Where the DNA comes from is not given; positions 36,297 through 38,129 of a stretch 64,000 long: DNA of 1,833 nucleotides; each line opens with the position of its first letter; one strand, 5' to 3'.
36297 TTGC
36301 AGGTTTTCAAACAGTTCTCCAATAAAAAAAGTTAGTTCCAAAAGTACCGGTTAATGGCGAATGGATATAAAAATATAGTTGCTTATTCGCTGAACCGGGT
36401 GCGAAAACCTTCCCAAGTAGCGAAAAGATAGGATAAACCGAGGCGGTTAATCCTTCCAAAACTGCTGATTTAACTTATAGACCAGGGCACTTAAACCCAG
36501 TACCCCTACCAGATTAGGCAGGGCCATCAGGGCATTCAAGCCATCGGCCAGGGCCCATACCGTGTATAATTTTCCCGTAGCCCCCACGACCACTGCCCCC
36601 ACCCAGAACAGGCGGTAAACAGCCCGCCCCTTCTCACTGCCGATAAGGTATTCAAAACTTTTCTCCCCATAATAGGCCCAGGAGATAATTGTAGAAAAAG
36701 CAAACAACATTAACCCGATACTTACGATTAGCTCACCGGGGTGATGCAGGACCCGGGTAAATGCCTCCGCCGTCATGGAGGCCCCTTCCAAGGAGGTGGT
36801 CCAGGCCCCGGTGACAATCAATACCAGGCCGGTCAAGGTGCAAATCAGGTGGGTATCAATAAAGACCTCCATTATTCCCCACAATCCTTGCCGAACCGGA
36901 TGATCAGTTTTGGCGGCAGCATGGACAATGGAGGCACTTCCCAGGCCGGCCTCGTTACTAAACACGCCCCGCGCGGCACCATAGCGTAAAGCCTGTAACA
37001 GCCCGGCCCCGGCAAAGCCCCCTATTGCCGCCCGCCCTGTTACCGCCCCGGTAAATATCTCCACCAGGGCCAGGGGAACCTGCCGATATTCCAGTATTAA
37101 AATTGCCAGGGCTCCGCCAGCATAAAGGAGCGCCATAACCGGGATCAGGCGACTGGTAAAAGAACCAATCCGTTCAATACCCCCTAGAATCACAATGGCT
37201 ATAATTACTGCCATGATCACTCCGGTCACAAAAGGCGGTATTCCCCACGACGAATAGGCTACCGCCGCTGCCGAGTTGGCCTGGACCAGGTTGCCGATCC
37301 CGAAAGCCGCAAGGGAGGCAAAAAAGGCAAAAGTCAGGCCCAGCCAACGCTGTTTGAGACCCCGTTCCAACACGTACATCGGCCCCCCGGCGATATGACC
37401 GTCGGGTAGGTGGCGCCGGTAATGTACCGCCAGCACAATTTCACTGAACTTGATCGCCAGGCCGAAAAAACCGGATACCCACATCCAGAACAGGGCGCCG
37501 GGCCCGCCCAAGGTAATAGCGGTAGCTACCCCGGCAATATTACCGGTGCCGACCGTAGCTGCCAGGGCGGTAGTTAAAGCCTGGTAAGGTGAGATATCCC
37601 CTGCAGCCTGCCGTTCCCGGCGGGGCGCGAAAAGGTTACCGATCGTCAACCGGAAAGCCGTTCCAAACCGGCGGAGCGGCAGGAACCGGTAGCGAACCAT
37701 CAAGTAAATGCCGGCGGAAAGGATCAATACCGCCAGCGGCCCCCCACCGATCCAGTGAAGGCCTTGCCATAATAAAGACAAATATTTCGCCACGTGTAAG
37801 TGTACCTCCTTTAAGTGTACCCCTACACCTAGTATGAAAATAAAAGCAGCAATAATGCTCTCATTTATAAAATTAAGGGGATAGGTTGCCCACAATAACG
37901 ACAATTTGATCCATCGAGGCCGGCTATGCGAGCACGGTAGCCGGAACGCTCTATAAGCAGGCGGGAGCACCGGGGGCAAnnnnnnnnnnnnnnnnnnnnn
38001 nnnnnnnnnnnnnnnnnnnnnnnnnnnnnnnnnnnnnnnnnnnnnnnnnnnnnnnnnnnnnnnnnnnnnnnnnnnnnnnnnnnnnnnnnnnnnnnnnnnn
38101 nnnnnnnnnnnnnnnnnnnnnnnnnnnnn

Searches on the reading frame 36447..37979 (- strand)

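Call 13: search_protein_families(library=pfam, proteins=[window:36447-37979:-], max_evalue=0.00001)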
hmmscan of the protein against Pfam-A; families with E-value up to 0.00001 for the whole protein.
window:36447-37979:- (510 aa): 1 family
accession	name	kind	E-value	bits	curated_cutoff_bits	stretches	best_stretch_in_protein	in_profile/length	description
PF01235.23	Na_Ala_symp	-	5.9e-132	441.1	24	1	122-508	6-380/392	Sodium:alanine symporter family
